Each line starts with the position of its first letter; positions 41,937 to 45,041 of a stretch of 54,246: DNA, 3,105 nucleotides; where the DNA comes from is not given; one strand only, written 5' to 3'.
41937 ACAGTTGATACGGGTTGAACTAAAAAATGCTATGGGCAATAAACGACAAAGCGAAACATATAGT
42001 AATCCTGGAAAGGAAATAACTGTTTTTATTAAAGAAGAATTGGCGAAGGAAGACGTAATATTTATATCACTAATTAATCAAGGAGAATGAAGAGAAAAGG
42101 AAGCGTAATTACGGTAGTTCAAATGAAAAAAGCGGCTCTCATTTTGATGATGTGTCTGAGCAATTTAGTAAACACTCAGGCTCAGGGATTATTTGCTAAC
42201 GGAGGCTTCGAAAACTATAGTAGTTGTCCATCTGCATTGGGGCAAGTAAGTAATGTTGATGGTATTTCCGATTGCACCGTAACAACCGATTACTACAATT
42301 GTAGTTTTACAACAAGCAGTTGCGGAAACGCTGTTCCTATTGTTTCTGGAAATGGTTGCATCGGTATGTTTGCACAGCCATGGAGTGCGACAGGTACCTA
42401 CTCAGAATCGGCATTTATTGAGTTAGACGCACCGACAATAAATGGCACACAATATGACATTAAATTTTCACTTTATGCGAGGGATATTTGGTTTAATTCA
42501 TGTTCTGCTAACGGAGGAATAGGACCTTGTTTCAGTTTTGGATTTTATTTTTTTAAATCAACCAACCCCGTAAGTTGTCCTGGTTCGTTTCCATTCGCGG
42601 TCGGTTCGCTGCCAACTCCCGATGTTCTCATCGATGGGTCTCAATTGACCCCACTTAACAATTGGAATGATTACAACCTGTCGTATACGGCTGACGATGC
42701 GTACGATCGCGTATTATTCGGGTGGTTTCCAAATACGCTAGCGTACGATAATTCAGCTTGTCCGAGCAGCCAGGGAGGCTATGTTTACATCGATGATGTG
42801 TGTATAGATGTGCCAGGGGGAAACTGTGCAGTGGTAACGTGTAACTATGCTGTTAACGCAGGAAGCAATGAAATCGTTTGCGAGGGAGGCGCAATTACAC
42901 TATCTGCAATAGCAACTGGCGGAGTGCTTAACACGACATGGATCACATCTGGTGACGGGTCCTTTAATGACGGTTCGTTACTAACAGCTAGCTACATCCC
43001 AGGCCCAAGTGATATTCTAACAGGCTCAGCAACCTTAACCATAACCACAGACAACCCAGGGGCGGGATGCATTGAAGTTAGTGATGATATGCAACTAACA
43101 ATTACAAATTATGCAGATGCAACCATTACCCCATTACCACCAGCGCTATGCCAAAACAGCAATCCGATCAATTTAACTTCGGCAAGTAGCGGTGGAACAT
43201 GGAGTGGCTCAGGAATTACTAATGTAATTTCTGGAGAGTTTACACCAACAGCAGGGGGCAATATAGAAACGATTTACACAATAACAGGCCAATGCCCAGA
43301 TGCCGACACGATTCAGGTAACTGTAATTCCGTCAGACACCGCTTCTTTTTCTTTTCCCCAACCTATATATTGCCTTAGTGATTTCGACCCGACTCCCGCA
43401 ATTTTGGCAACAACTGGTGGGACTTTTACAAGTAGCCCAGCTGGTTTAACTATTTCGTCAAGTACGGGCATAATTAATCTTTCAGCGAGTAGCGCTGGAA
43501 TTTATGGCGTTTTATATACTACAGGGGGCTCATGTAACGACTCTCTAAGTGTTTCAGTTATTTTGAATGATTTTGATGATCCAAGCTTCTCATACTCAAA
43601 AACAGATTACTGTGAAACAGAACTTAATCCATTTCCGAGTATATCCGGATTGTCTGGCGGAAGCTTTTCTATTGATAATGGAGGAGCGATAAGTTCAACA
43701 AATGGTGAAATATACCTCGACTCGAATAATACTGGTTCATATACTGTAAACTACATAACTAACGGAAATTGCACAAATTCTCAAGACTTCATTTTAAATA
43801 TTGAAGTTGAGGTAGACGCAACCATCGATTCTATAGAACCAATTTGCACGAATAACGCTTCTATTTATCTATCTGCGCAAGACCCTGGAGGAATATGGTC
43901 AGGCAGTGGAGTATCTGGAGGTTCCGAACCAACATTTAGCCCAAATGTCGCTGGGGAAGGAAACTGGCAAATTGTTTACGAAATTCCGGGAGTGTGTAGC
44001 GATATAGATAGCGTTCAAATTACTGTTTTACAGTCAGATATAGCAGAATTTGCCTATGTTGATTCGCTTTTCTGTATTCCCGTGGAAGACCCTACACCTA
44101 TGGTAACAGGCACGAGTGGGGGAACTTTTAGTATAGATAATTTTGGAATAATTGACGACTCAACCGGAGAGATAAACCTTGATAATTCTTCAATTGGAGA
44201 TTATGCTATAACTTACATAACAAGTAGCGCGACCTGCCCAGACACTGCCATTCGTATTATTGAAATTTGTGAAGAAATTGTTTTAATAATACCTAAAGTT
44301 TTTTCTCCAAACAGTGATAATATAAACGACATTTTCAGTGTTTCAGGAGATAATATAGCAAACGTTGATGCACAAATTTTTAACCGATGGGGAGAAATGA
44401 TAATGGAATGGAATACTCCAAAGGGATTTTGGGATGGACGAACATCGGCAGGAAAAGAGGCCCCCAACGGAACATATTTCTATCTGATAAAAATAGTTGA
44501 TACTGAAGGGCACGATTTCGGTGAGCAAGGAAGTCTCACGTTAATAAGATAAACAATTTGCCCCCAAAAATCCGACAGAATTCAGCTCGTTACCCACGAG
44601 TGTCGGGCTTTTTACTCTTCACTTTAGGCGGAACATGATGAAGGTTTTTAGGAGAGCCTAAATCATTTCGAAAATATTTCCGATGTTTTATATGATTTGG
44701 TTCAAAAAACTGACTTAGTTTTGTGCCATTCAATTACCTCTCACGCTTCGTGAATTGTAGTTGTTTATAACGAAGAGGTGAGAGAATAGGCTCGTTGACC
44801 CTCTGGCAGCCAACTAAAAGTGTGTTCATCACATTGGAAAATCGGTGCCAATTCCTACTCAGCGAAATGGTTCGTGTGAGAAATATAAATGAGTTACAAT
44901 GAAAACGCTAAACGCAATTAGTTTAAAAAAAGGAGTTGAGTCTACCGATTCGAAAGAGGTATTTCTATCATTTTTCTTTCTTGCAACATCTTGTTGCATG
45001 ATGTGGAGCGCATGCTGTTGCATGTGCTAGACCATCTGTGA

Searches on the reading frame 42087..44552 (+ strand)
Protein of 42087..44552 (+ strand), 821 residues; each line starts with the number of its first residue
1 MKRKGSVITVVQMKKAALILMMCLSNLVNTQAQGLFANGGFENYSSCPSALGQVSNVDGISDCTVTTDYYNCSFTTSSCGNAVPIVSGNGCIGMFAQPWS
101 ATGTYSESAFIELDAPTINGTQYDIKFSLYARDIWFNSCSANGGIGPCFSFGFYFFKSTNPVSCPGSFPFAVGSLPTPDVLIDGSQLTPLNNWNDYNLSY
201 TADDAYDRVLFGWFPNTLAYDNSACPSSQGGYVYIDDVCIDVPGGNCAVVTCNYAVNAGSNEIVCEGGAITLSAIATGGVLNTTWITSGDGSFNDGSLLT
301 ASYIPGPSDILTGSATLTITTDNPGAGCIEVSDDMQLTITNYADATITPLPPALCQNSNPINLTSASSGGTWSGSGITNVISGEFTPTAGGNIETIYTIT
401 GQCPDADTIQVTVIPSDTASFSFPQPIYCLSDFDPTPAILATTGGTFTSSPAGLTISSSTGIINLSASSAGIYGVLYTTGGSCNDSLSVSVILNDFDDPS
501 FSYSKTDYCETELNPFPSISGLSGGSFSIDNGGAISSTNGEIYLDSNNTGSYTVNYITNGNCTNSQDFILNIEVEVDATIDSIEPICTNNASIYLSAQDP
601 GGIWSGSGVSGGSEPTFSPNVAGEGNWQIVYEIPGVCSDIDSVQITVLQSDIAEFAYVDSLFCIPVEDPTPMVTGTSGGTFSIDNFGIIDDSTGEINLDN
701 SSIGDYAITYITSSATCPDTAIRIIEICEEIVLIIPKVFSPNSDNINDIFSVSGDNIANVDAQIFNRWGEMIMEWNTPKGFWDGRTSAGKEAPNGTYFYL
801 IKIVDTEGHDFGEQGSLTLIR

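Call 7: search_protein_families(library=pfam, proteins=[window:42087-44552:+])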
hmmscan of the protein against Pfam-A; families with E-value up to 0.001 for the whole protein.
window:42087-44552:+ (821 aa): 1 family
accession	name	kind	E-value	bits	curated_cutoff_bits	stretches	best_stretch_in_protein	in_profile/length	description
PF13585.12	CHU_C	-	1.5e-18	67.1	27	1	734-818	2-85/86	CHU_C Type IX secretion signal domain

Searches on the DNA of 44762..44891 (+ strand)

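Call 16: build_rna_model(alignment_id=A1)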
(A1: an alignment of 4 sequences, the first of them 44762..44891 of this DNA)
Model R1 built from alignment A1 (4 sequences, 133 columns); structure: RNAalifold consensus.
model positions 110; base pairs 14; branch points 1; effective number of sequences 1.79; information 0.589 bits per position. Calibrated on 0.2 Mb of random sequence (short: E-values are rough).
structure used (alignment columns):
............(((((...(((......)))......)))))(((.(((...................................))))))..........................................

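Call 20: search_with_rna_model(model_id=R1, sources=[window, L001, L002, L003, L004, L005, L006, L007, L008, L009, L010, L011, L012, L013, L014, L015, L016, L017, L018, L019, L020, L021, L022, L023, L024, L025, L026, L027, L028, L029, L030, L031, L032, L033, L034, L035, L036, L037, L038, L039, L040, L041, L042, L043, L044, L045, L046, L047, L048, L049, L050, L051, L052, L053, L054, L055, L056, L057, L058, L059, L060, L061, L062, L063, L064, L065, L066, L067, L068, L069, L070, L071, L072, L073, L074, L075, L076, L077, L078, L079, L080], max_evalue=0.01)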
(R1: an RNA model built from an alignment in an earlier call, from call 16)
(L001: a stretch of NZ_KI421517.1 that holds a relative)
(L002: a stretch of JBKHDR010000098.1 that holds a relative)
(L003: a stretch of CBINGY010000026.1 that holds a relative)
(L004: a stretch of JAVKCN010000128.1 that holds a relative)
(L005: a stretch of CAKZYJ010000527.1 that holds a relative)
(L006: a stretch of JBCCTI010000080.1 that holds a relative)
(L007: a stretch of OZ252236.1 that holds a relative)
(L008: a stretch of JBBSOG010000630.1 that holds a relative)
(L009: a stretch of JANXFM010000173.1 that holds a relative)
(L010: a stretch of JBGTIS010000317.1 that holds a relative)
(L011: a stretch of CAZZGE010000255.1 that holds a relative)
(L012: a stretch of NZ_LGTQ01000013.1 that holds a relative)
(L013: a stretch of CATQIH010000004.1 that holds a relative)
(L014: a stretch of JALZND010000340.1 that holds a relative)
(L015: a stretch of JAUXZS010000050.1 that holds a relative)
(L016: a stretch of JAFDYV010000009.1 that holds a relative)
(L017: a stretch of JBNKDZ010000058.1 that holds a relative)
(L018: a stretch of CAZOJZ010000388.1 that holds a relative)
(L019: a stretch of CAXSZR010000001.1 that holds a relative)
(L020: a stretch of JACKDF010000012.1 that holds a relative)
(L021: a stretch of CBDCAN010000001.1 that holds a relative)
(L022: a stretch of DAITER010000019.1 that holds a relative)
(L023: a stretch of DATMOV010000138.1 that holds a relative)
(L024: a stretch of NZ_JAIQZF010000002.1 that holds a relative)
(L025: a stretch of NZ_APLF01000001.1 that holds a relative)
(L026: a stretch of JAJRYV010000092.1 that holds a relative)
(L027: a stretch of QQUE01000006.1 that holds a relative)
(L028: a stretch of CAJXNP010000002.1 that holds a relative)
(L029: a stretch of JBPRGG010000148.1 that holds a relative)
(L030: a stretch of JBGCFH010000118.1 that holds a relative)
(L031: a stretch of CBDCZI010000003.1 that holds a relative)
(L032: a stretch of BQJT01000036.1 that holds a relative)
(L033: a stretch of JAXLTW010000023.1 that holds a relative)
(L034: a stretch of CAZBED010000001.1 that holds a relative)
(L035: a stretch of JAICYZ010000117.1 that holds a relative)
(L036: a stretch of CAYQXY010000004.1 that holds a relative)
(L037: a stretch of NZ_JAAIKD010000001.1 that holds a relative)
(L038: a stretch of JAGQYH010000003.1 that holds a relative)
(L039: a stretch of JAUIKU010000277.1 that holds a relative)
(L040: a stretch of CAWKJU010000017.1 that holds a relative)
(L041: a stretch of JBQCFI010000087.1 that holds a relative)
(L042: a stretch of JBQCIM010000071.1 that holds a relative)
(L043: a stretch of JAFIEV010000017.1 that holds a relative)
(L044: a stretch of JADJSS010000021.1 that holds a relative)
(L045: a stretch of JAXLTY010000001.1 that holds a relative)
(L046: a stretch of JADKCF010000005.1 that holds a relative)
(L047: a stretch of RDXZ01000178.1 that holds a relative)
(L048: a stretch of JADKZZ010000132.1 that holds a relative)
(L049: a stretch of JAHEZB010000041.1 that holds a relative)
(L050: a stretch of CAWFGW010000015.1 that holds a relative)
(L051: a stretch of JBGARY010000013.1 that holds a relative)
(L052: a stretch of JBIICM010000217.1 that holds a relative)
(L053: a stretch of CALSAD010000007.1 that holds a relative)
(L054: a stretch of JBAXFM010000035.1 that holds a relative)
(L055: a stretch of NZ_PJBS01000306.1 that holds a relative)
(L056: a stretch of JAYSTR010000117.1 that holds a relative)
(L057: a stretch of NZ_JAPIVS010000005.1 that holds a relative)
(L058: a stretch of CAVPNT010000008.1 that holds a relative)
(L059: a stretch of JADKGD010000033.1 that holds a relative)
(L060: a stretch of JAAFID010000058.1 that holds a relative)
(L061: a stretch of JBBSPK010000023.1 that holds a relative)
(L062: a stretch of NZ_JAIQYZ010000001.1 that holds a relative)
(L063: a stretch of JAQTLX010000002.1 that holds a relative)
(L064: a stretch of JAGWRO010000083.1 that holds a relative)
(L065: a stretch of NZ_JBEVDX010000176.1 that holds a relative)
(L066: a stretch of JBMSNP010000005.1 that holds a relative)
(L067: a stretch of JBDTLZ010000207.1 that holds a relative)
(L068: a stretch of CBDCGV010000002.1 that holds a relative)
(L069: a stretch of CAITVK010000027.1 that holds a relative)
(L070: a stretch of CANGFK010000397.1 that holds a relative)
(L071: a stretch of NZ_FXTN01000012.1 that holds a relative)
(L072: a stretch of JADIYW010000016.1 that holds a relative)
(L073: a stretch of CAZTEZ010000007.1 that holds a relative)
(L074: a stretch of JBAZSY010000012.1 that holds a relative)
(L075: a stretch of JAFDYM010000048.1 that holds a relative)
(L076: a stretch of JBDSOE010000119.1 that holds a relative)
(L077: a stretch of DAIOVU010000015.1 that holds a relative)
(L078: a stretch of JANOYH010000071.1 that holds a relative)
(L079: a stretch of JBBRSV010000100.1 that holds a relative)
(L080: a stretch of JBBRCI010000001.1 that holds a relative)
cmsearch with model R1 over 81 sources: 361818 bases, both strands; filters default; matches with E-value up to 0.01: 12.
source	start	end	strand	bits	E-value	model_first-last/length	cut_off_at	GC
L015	858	985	+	115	1.8e-34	1-110/110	no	0.41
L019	987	1098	+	113.9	4.3e-34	1-110/110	no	0.49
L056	872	999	+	110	8.8e-33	1-110/110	no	0.4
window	44762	44891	+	102.6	2.9e-30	1-110/110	no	0.42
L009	81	179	+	79.3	2.4e-22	1-110/110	no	0.47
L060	1238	1352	+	76.3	2.4e-21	1-110/110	no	0.43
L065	1194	1306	+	74.2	1.3e-20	1-110/110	no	0.47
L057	1185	1297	+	73.5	2.2e-20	1-110/110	no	0.46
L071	1109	1221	+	73.4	2.5e-20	1-110/110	no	0.48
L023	827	931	+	65.7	9.5e-18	1-110/110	no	0.36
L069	1144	1255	+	63.1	7.3e-17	1-110/110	no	0.48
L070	285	396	+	61.8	2.1e-16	1-110/110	no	0.48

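Call 21: search_with_rna_model(model_id=R1, sources=[L082, L083, L084, L085, L086, L087, L088, L089, L090, L091, L092, L093, L094, L095, L096, L097, L098, L099, L100, L101, L102, L103, L104, L105, L106, L107, L108, L109, L110, L111, L112, L113, L114, L115, L116, L117, L118, L119, L120, L121, L122, L123, L124, L125, L126, L127, L128, L129, L130, L131, L132, L133, L134, L135, L136, L137, L138, L139, L140, L141, L142, L143, L144, L145, L146, L147, L148, L149, L150, L151, L152, L153, L154, L155, L156, L157, L158, L159, L160, L161], max_evalue=0.01)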
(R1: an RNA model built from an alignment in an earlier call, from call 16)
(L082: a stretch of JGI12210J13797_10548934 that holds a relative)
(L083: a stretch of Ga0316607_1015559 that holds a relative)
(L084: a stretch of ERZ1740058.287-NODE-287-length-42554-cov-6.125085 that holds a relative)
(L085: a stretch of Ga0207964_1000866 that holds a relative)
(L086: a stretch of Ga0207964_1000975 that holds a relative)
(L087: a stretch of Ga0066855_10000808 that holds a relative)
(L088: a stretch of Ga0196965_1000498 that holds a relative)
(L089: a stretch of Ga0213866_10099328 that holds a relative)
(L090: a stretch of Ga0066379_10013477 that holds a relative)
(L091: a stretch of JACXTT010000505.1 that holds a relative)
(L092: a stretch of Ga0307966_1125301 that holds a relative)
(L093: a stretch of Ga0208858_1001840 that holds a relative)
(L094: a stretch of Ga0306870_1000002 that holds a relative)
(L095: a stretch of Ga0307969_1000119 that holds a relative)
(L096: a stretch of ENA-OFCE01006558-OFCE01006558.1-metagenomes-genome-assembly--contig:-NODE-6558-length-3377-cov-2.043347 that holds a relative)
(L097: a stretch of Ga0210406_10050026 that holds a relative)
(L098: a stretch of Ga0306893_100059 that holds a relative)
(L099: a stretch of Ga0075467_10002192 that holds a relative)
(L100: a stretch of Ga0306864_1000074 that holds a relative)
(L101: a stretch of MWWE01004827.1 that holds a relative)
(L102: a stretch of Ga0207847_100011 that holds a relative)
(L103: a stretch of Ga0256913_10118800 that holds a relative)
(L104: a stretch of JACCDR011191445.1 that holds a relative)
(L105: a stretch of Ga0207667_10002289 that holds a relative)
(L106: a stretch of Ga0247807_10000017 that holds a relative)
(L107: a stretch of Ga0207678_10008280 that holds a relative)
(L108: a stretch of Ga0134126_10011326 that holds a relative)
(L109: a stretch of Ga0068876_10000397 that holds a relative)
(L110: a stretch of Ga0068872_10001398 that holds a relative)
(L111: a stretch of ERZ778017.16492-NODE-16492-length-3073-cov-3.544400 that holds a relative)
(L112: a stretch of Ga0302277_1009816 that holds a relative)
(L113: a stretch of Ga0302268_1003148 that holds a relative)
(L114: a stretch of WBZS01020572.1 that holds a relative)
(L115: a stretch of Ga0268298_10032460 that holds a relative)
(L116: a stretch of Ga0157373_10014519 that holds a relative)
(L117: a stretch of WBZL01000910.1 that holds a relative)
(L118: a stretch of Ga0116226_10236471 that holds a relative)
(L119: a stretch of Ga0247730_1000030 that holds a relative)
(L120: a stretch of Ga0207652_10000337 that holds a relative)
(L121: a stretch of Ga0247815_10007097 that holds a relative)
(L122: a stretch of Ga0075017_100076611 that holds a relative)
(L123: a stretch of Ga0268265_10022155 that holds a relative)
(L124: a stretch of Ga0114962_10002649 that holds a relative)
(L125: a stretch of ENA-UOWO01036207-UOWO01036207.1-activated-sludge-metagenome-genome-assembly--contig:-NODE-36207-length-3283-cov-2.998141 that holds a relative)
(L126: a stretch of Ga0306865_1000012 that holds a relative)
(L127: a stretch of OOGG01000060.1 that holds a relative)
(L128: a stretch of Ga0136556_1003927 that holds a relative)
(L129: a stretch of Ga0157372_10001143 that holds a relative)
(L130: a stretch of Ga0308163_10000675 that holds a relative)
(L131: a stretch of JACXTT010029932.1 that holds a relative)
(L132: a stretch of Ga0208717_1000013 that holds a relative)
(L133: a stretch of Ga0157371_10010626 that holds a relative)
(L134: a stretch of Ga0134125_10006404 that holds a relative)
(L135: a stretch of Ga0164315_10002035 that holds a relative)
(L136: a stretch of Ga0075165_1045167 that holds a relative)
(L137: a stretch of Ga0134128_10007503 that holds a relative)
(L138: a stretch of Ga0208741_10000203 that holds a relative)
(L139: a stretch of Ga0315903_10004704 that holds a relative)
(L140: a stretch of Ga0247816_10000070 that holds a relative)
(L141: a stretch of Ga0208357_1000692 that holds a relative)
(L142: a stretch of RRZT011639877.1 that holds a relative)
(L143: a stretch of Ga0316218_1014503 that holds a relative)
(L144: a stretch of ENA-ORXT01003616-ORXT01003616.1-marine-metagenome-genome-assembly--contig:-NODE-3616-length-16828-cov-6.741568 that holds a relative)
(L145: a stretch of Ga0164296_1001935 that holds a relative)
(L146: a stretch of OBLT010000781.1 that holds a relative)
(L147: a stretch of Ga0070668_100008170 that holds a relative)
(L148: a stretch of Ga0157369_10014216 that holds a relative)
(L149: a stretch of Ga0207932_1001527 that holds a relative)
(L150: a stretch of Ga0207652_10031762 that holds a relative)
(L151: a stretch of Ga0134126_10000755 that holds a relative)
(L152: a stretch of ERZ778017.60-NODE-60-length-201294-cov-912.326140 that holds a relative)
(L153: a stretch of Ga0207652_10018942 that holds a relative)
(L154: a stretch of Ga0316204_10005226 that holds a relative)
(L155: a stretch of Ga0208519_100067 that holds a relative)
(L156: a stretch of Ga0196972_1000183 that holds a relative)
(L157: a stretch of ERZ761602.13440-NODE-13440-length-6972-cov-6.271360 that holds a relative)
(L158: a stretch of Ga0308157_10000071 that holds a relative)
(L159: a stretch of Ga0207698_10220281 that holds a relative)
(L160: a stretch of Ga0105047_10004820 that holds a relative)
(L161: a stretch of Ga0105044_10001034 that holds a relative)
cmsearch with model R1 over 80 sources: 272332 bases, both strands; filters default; matches with E-value up to 0.01: 16.
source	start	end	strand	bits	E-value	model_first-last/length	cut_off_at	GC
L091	1132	1244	+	82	2.2e-23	1-110/110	no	0.5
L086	1105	1203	+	79.3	1.8e-22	1-110/110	no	0.47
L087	1104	1202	+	79.3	1.8e-22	1-110/110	no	0.47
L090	629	727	+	77.6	7e-22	1-110/110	no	0.45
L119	1129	1241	+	77.2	9.4e-22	1-110/110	no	0.45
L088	1173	1278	+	76.2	2e-21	1-110/110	no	0.39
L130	1194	1306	+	74.2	9.5e-21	1-110/110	no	0.47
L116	1185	1297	+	73.5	1.7e-20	1-110/110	no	0.46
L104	1049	1159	+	66.9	2.9e-18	1-110/110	no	0.33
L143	19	132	+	65.9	6.2e-18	1-110/110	no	0.48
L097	1229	1333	+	65.7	7.2e-18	1-110/110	no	0.36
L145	1185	1297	+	64.3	2.2e-17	1-110/110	no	0.49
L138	1144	1255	+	63.1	5.5e-17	1-110/110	no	0.48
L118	527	640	+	63.1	5.5e-17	1-110/110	no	0.5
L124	1219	1330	+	61.8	1.6e-16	1-110/110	no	0.47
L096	1078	1185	+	56.4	1.1e-14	1-110/110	no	0.54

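Call 49: search_with_rna_model(model_id=R1, sources=[L162, L163, L164, L165], max_evalue=0.01)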
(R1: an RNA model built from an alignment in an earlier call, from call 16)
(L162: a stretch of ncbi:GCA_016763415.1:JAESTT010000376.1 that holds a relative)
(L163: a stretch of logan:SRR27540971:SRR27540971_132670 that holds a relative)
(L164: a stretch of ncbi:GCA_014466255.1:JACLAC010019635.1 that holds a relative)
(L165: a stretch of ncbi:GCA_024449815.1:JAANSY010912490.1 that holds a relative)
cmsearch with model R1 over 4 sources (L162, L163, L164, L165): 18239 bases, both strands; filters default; matches with E-value up to 0.01: 4.
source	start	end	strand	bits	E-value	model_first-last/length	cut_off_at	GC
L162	2148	2277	+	101.8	2.7e-31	1-110/110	no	0.41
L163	229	360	+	94.1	1.1e-28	1-110/110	no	0.46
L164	2028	2158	+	79.5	1e-23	1-110/110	no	0.4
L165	2092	2219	+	77.8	3.8e-23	1-110/110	no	0.39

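Call 60: search_with_rna_model(model_id=R1, sources=[L166, L167, L168, L169], max_evalue=0.01)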
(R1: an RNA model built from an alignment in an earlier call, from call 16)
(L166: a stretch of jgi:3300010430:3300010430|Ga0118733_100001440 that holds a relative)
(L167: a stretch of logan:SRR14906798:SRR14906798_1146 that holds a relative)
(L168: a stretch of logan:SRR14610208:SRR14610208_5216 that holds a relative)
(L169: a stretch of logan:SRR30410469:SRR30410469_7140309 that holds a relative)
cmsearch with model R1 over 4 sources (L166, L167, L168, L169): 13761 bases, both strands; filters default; matches with E-value up to 0.01: 4.
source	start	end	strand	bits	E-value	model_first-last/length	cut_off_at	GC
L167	850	979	+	84.8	1.2e-25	1-110/110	no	0.41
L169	859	988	+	83.4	3.6e-25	1-110/110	no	0.42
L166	829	958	+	78.6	1.5e-23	1-110/110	no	0.42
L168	821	933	+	78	2.4e-23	1-110/110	no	0.43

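Call 77: search_with_rna_model(model_id=R1, sources=[L170, L171], max_evalue=0.01)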
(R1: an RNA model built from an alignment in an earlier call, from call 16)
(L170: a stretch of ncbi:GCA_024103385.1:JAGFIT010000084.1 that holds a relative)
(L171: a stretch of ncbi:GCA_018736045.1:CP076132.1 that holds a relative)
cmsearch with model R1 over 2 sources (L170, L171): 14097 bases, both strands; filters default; matches with E-value up to 0.01: 2.
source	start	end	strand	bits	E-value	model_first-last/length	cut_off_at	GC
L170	2645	2784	+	88.6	6.4e-27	1-110/110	no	0.37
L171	2771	2881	+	68.9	3.3e-20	1-110/110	no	0.35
